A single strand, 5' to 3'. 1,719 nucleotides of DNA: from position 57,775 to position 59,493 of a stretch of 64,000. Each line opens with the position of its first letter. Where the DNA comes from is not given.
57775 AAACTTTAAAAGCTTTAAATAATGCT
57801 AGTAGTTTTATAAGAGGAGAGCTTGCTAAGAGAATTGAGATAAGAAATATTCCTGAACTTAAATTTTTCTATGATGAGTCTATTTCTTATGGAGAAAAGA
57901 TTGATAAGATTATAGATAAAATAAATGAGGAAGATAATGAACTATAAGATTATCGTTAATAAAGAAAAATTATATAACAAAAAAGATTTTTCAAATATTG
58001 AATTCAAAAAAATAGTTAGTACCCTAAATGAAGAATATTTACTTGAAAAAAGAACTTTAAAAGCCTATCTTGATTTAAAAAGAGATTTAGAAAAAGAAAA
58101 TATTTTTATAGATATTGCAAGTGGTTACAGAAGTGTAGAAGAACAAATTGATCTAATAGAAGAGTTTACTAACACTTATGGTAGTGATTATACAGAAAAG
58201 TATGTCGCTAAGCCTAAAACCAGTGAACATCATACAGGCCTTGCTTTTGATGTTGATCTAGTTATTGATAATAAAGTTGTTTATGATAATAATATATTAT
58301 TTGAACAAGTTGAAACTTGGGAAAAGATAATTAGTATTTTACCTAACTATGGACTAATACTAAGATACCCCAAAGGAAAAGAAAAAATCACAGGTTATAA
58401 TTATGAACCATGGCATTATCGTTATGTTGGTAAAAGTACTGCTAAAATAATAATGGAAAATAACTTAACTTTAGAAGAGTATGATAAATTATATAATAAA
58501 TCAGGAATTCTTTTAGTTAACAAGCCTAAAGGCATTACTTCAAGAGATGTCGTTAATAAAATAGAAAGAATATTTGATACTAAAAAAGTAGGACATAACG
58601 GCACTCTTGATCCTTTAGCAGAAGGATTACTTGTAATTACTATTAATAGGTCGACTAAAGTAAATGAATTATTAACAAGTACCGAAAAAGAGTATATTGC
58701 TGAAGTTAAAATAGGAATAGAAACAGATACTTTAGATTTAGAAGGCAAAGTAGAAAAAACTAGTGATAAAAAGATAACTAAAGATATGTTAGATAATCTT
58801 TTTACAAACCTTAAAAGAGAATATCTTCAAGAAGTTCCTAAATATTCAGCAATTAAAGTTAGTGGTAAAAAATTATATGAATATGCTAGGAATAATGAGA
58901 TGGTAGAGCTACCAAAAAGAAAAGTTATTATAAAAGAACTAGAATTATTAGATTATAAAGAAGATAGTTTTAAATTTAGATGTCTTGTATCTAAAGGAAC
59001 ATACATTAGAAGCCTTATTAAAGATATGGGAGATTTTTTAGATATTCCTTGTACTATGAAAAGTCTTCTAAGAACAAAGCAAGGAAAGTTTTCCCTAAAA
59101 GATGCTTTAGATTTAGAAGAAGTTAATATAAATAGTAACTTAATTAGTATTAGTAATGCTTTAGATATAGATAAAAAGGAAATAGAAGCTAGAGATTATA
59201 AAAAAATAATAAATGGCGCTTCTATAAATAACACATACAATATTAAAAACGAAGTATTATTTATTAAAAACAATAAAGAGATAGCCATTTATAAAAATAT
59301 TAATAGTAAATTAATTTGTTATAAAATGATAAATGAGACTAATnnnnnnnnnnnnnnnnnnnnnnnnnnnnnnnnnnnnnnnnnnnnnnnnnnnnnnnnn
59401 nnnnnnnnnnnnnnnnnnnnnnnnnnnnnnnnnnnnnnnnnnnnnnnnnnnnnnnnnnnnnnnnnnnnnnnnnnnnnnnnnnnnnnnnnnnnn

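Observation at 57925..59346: In-frame fusion of a VanY-like M15 peptidase domain to tRNA pseudouridine synthase TruB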

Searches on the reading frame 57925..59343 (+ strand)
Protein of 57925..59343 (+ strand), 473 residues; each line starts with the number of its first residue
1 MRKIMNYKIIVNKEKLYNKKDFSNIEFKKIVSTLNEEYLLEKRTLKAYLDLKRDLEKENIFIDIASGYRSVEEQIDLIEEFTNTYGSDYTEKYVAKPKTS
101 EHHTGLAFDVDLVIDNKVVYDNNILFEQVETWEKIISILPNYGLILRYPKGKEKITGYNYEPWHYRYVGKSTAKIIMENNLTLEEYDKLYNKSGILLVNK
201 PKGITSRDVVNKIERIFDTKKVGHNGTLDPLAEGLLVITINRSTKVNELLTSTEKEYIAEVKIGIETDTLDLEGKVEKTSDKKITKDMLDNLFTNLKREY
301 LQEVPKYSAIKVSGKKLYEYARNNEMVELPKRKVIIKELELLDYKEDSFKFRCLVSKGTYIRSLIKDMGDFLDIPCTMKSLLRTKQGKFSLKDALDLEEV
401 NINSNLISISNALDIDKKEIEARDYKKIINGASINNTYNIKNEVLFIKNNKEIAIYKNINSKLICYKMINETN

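Call 3: search_protein_families(library=pfam, proteins=[window:57925-59343:+], max_evalue=0.01)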
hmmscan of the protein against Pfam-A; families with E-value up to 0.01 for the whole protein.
window:57925-59343:+ (473 aa): 4 families
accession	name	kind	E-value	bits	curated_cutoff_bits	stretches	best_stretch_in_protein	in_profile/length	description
PF01509.24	TruB_N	-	1.1e-48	165.9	27.3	1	215-361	2-149/149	TruB family pseudouridylate synthase (N terminal domain)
PF02557.22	VanY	-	1.5e-30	106.2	25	1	39-170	3-132/132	D-alanyl-D-alanine carboxypeptidase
PF16198.10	TruB_C_2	-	9.2e-05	22.9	29.3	1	362-401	1-40/66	tRNA pseudouridylate synthase B C-terminal domain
PF00849.27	PseudoU_synth_2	-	0.00039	21.1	26.8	1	195-302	2-121/152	RNA pseudouridylate synthase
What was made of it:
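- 57937..58500 (+): N-terminal M15B (VanY/VanXY/LdcB-type) zinc-peptidase domain, aa 1-188, with no signal peptide. PF02557, E 1.5e-30 (call 3).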

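Call 4: search_protein_families(library=ncbifam, proteins=[window:57925-59343:+], max_evalue=0.01)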
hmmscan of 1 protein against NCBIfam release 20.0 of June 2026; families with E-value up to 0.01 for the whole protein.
window:57925-59343:+ (473 aa): 8 families
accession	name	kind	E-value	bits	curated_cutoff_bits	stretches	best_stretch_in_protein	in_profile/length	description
TIGR00431.1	TruB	equivalog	2.1e-63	213.8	151.45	1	193-399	2-209/210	tRNA pseudouridine(55) synthase TruB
NF000380.1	vanXY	equivalog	3e-38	131.2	250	1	28-188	18-177/179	D,D-carboxypeptidase/D,D-dipeptidase VanXY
NF003280.0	PRK04270.1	equivalog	2.9e-30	105.1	242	1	189-402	27-206/323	RNA-guided pseudouridylation complex pseudouridine synthase subunit Cbf5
TIGR00425.1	CBF5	equivalog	2.7e-27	95.8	238.15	2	190-277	31-118/322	RNA-guided pseudouridylation complex pseudouridine synthase subunit Cbf5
NF000149.1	vanXY_G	exception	3.1e-27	95.3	500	1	39-189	44-192/254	D-Ala-D-Ala dipeptidase/D-Ala-D-Ala carboxypeptidase VanXY-G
NF041194.1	LD_carboxy_LdcB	exception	1.2e-26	93.8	275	1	45-188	39-174/180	LD-carboxypeptidase LdcB/DacB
NF000472.1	vanY_AFMPt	exception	4.1e-20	72.1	425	1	29-188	87-230/283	VanY-A/VanY-F/VanY-M family D-Ala-D-Ala carboxypeptidase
NF000473.1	vanY_BG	exception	6e-17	61.9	400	1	60-187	149-271/274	VanY-B/VanY-G family D-Ala-D-Ala carboxypeptidase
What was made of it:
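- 58501..59343 (+): TruB tRNA pseudouridine-55 synthase, comprising the catalytic domain and the C-terminal PUA-like domain (aa 189-469). TIGR00431 at 213.8 bits, above the 151 cutoff (call 4).
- On TruB (TIGR00431, tRNA pseudouridine(55) synthase): 213.8 bits against a cutoff of 151.45, aa 193-399 (473-aa numbering), profile 2-209 of 210 (call 4).
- On VanXY resistance D,D-dipeptidase/carboxypeptidase (NF000380): 131.2 bits against a cutoff of 250 (call 4).
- On LdcB LD-carboxypeptidase (NF041194): 93.8 bits against a cutoff of 275 (call 4).
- On VanY-A/B type membrane D,D-carboxypeptidases (NF000472/NF000473): 72 and 62 bits against cutoffs of 425 and 400 (call 4).
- Checked: NCBIfam TruB TIGR00431 scores 213.8 bits against a cutoff of 151 (calls 3-4).
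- NCBIfam scores fall below the equivalog cutoffs for VanXY (131 against 250) and LdcB (94 against 275) (call 4). The domain scores below the VanXY and LdcB equivalog cutoffs (call 4).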

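Call 5: find_homologous_proteins(query=window:57925-59343:+, max_evalue=0.00001)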
Query window:57925-59343:+ (473 aa): 8000 proteins with E <= 0.00001 among 8000 candidates; the best 120 are listed.
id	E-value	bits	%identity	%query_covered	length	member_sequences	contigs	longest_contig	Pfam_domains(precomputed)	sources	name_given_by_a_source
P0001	1.3e-293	992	98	99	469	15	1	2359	PF01509.24,PF02557.23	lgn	-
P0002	1.1e-259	880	85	99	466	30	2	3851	PF01509.24,PF02557.23,PF16198.11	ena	-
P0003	8.6e-233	791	78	99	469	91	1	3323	PF01509.24,PF02557.23,PF16198.11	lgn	-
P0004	6.5e-231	785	74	99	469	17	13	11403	PF01509.24,PF02557.23,PF16198.11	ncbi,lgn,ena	-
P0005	2.7e-230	783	77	99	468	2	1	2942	PF01509.24,PF02557.23,PF16198.11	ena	-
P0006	7.8e-229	778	76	99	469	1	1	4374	PF01509.24,PF02557.23,PF16198.11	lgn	-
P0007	7.8e-229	778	76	99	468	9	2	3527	PF01509.24,PF02557.23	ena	-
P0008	8.8e-229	778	75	98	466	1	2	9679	PF01509.24,PF02557.23,PF16198.11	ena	-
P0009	5.4e-228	776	74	98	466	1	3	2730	PF01509.24,PF02557.23,PF16198.11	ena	-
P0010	1.4e-226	771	74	99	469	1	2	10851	PF01509.24,PF02557.23,PF16198.11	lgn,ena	-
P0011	3.2e-226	770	74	99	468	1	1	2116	PF01509.24,PF02557.23,PF16198.11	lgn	-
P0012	4.7e-226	769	73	99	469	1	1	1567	PF01509.24,PF02557.23,PF16198.11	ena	-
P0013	1.3e-225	768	74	99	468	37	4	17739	PF01509.24,PF02557.23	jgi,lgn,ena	-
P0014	2.8e-225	767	73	99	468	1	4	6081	PF01509.24,PF02557.23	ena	-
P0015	3.3e-224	763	74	99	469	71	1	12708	PF01509.24,PF02557.23,PF16198.11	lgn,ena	-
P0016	6.5e-223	759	75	99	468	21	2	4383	PF01509.24,PF02557.23,PF16198.11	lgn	-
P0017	8.5e-222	755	73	99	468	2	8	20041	PF01509.24,PF02557.23,PF16198.11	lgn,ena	-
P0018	1.0e-221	755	74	99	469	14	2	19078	PF01509.24,PF02557.23,PF16198.11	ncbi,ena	-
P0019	1.1e-221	755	73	99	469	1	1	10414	PF01509.24,PF02557.23,PF16198.11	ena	-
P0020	1.1e-221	755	73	99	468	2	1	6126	PF01509.24,PF02557.23,PF16198.11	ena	-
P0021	7.5e-220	749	74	99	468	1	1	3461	PF01509.24,PF02557.23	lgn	-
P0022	9.4e-220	748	74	99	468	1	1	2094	PF01509.24,PF02557.23,PF16198.11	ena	-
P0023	9.9e-220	748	71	99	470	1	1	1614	PF01509.24,PF02557.23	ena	-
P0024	2.3e-219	747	72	98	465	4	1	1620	PF01509.24,PF02557.23,PF16198.11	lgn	-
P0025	5.1e-219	746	71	98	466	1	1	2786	PF01509.24,PF02557.23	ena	-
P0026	5.4e-219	746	72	99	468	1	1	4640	PF01509.24,PF02557.23,PF16198.11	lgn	-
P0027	7.9e-219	745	73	99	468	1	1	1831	PF01509.24,PF02557.23,PF16198.11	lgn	-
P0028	1.1e-218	745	73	99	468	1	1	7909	PF01509.24,PF02557.23,PF16198.11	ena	-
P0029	1.8e-218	744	73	99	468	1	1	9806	PF01509.24,PF02557.23,PF16198.11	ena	-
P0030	2.8e-218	744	73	99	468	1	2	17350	PF01509.24,PF02557.23,PF16198.11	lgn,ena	-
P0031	6.4e-218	742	73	99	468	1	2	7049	PF01509.24,PF02557.23,PF16198.11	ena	-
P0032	7.8e-218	742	73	99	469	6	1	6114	PF01509.24,PF02557.23,PF16198.11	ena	-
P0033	8.3e-218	742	72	99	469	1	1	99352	PF01509.24,PF02557.23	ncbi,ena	-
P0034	8.8e-218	742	72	99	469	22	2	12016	PF01509.24,PF02557.23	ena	-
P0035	9.6e-218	742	73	99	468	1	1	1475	PF01509.24,PF02557.23,PF16198.11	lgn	-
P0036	1.0e-217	742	73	99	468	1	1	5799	PF01509.24,PF02557.23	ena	-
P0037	1.9e-217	741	73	99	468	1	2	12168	PF01509.24,PF02557.23,PF16198.11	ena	-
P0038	3.0e-217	740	73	99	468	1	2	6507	PF01509.24,PF02557.23,PF16198.11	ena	-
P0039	4.9e-217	739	72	99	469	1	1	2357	PF01509.24,PF02557.23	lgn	-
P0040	5.5e-217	739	72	98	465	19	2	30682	PF01509.24,PF02557.23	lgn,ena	-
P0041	5.5e-217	739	73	99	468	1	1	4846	PF01509.24,PF02557.23,PF16198.11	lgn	-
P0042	8.6e-217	739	73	99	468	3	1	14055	PF01509.24,PF02557.23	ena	-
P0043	9.1e-217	739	72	98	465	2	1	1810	PF01509.24,PF02557.23,PF16198.11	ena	-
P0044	1.0e-216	738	71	98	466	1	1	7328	PF01509.24,PF02557.23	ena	-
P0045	1.7e-216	738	71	98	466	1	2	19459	PF01509.24,PF02557.23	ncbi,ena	-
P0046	3.0e-216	737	72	99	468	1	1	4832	PF01509.24,PF02557.23,PF16198.11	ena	-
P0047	3.3e-216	737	72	99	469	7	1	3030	PF01509.24,PF02557.23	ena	-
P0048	3.6e-216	737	72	99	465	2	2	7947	PF01509.24,PF02557.23,PF16198.11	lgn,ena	-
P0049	4.2e-216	736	71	98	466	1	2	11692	PF01509.24,PF02557.23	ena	-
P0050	5.0e-216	736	71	98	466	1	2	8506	PF01509.24,PF02557.23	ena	-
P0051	9.7e-216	735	72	99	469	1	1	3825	PF01509.24,PF02557.23,PF16198.11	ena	-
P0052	4.9e-215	733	72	99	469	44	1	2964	PF01509.24,PF02557.23,PF16198.11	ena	-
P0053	7.0e-215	732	73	98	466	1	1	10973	PF01509.24,PF02557.23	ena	-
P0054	2.6e-214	731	72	98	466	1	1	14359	PF01509.24,PF02557.23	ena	-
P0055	1.1e-213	728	71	99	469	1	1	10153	PF01509.24,PF02557.23,PF16198.11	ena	-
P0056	5.5e-213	726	71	99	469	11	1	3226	PF01509.24,PF02557.23,PF16198.11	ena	-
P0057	1.3e-212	725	71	99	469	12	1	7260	PF01509.24,PF02557.23,PF16198.11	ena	-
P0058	2.1e-212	724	72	99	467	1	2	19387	PF01509.24,PF02557.23,PF16198.11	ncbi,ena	-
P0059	1.5e-209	715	72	98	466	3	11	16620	PF01509.24,PF02557.23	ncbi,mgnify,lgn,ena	mgnify:CR=1 FL=1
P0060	1.3e-202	692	69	98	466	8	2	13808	PF01509.24,PF02557.23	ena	-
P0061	5.5e-200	683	66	98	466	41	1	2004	PF01509.24,PF02557.23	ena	-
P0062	4.2e-198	677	67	98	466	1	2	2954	PF01509.24,PF02557.23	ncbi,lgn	-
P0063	3.5e-196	671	68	98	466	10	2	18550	PF01509.24,PF02557.23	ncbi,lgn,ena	-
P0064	4.9e-196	670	68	98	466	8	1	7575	PF01509.24,PF02557.23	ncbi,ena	-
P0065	2.4e-195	668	67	98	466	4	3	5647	PF01509.24,PF02557.23,PF16198.11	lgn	-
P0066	1.7e-194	665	68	98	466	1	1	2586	PF01509.24,PF02557.23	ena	-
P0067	5.8e-193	660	68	98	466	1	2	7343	PF01509.24,PF02557.23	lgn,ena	-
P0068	2.3e-192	658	67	98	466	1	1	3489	PF01509.24,PF02557.23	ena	-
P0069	1.2e-191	656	64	99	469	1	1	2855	PF01509.24,PF02557.23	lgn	-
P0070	1.5e-191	655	67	98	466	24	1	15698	PF01509.24,PF02557.23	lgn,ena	-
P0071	2.4e-187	642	65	98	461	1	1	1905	PF01509.24,PF02557.23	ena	-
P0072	1.3e-186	639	65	98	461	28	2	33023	PF01509.24,PF02557.23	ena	-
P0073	1.6e-186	639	65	98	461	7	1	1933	PF01509.24,PF02557.23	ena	-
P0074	2.9e-186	638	67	96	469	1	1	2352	PF01509.24,PF02557.23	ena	-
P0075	3.3e-186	638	65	98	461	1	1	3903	PF01509.24,PF02557.23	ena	-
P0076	8.0e-186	637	65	98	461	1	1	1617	PF01509.24,PF02557.23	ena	-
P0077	1.5e-185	636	65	98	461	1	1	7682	PF01509.24,PF02557.23,PF16198.11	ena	-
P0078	3.2e-184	631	64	98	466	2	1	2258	PF01509.24,PF02557.23,PF16198.11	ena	-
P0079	6.4e-183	627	63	98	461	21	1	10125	PF01509.24,PF02557.23,PF16198.11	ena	-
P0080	1.4e-181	623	64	98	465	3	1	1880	PF01509.24,PF02557.23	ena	-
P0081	2.2e-181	622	63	98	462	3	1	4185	PF01509.24,PF02557.23,PF16198.11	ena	-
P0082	1.1e-180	620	63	98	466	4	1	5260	PF01509.24,PF02557.23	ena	-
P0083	1.4e-180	619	100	63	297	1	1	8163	PF01509.24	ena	-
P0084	1.6e-176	606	61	98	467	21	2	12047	PF01509.24,PF02557.23,PF16198.11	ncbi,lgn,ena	-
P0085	2.7e-174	599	64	98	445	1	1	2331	PF01509.24,PF02557.23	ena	-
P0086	8.7e-172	590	78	71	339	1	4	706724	PF01509.24,PF02557.23,PF16198.11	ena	-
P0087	5.0e-170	585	79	71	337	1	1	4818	PF01509.24,PF02557.23,PF16198.11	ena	-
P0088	1.9e-163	563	57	99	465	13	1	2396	PF01509.24,PF02557.23,PF16198.11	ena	-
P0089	2.0e-163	563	60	98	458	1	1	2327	PF01509.24,PF02557.23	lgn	-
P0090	1.9e-162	560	57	99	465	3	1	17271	PF01509.24,PF02557.23,PF16198.11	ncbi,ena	-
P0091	7.5e-158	544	55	98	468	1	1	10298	PF01509.24,PF02557.23,PF16198.11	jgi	-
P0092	3.5e-157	542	52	66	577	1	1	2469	PF01509.24,PF02557.23,PF16198.11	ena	-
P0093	1.6e-149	517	72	72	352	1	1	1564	PF01509.24,PF02557.23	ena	-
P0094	6.5e-148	512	64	79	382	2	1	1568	PF01509.24,PF02557.23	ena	-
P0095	2.4e-144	500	53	99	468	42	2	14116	PF01509.24,PF02557.23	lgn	-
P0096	7.8e-143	495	54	99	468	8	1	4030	PF01509.24,PF02557.23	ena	-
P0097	1.9e-142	494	52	98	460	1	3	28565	PF01509.24,PF02557.23,PF16198.11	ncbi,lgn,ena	-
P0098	4.5e-142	492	65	75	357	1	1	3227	PF01509.24,PF02557.23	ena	-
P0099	3.2e-140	486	50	98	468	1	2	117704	PF01509.24,PF02557.23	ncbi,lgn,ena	-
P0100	6.4e-137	475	53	99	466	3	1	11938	PF01509.24,PF02557.23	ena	-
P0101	1.9e-136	474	52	98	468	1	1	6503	PF01509.24,PF02557.23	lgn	-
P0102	1.7e-135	471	55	98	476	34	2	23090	PF01509.24,PF02557.23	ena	-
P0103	2.4e-135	470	53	98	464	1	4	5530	PF01509.24,PF02557.23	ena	-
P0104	7.0e-135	469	51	98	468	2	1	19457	PF01509.24,PF02557.23,PF16198.11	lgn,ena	-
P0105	9.1e-135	468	55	98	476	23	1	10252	PF01509.24,PF02557.23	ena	-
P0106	3.7e-134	466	53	96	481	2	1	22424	PF01509.24,PF02557.23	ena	-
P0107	6.5e-134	466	54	99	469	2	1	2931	PF01509.24,PF02557.23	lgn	-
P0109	1.3e-133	465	53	97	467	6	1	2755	PF01509.24,PF02557.23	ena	-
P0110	1.6e-133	464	55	98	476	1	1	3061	PF01509.24,PF02557.23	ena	-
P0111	5.7e-133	462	52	96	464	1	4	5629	PF01509.24,PF02557.23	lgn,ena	-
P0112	1.0e-132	462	53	99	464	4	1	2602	PF01509.24,PF02557.23,PF16198.11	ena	-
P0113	1.6e-132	461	54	98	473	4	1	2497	PF01509.24,PF02557.23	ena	-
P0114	2.2e-132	461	74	61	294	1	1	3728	PF01509.24,PF02557.23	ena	-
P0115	2.6e-132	460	51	96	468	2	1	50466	PF01509.24,PF02557.23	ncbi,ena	-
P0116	2.6e-132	460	53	98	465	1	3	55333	PF01509.24,PF02557.23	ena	-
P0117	3.6e-132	460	52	96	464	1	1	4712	PF01509.24,PF02557.23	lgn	-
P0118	7.4e-132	459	51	97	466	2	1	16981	PF01509.24,PF02557.23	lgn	-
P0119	1.2e-131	458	54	98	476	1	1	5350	PF01509.24,PF02557.23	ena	-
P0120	1.2e-131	458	54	98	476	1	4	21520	PF01509.24,PF02557.23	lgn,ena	-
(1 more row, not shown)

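Call 7: find_related_loci(query=window:57925-59343:+, collection=genome_contigs, flank=6000)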
Query window:57925-59343:+ (473 aa) in genome_contigs; peptide patterns used: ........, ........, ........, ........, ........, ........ (x = any residue, [..] = any of these).
212 stretches matched a pattern; 83 encode a relative of the query (tblastn E <= 1e-3); the best 80 are kept; 80 distinct loci.
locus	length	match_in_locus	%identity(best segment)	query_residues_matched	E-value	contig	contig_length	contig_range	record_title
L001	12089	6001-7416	85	1-472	0e+0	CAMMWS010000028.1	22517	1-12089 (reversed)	MAG: uncultured Tenericutes bacterium isolate ERR4968606_bin.83_MetaWRAP_v1.1_MAG genome assembly, contig: NODE_2098_len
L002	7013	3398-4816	74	1-473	0e+0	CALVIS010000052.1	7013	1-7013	MAG: uncultured Bacilli bacterium isolate BRZ_FH__bin24 genome assembly, contig: BRZ_FH__NODE_10038_length_7013_cov_17.4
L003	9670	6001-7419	74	1-473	0e+0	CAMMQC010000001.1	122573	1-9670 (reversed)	MAG: uncultured Tenericutes bacterium isolate ERR4836964_bin.35_MetaWRAP_v1.1_MAG genome assembly, contig: NODE_153_leng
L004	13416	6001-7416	73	1-473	0e+0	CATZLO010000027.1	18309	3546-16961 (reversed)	MAG TPA_asm: uncultured Bacilli bacterium isolate ERR9578272_bin.30_MetaWRAP_v1.3_MAG genome assembly, contig: ERZ185339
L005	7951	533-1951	73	1-473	0e+0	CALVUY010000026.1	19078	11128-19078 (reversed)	MAG: uncultured Bacilli bacterium isolate BRZ_EQ__bin120 genome assembly, contig: BRZ_EQ__NODE_4488_length_19078_cov_8.9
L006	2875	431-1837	73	1-469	0e+0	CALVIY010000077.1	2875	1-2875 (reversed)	MAG: uncultured Bacilli bacterium isolate BRZ_N__bin132 genome assembly, contig: BRZ_N__NODE_83037_length_2875_cov_26.64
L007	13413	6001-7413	73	1-471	0e+0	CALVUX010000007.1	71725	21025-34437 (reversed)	MAG: uncultured Bacilli bacterium isolate BRZ_EC__bin54 genome assembly, contig: BRZ_EC__NODE_746_length_71725_cov_21.70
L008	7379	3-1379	73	13-471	0e+0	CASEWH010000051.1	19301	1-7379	uncultured bacterium isolate SI.A20.metabat-bins.119 genome assembly, contig: SI.A20.metabat-bins.119.fa_k141_182694, wh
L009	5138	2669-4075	72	1-469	0e+0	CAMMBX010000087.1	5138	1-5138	MAG: uncultured Tenericutes bacterium isolate ERR4304505_bin.69_MetaWRAP_v1.1_MAG genome assembly, contig: NODE_21823_le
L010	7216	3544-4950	67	1-469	0e+0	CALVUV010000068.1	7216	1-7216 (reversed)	MAG: uncultured Bacilli bacterium isolate BRZ_BV__bin67 genome assembly, contig: BRZ_BV__NODE_10038_length_7216_cov_6.53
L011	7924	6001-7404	65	1-472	0e+0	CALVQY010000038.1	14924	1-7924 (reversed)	MAG: uncultured Bacilli bacterium isolate BRZ_NN__bin51 genome assembly, contig: BRZ_NN__NODE_3263_length_14924_cov_15.2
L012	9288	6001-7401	68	3-469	0e+0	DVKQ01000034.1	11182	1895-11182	MAG TPA_asm: Candidatus Onthousia faecipullorum isolate CHK195-26880 CHK195__C113762_L11182_ERR3414590, whole genome sho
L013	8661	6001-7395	63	1-469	0e+0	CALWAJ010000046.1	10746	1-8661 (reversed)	MAG: uncultured Bacilli bacterium isolate BRZ_GV__bin40 genome assembly, contig: BRZ_GV__NODE_4909_length_10746_cov_7.00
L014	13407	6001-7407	71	1-469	0e+0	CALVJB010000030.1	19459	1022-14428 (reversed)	MAG: uncultured Bacilli bacterium isolate BRZ_PQ__bin74 genome assembly, contig: BRZ_PQ__NODE_3733_length_19459_cov_44.7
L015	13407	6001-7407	67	1-469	0e+0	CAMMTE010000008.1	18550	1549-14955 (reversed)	MAG: uncultured Tenericutes bacterium isolate ERR4835846_bin.32_MetaWRAP_v1.1_MAG genome assembly, contig: NODE_1000_len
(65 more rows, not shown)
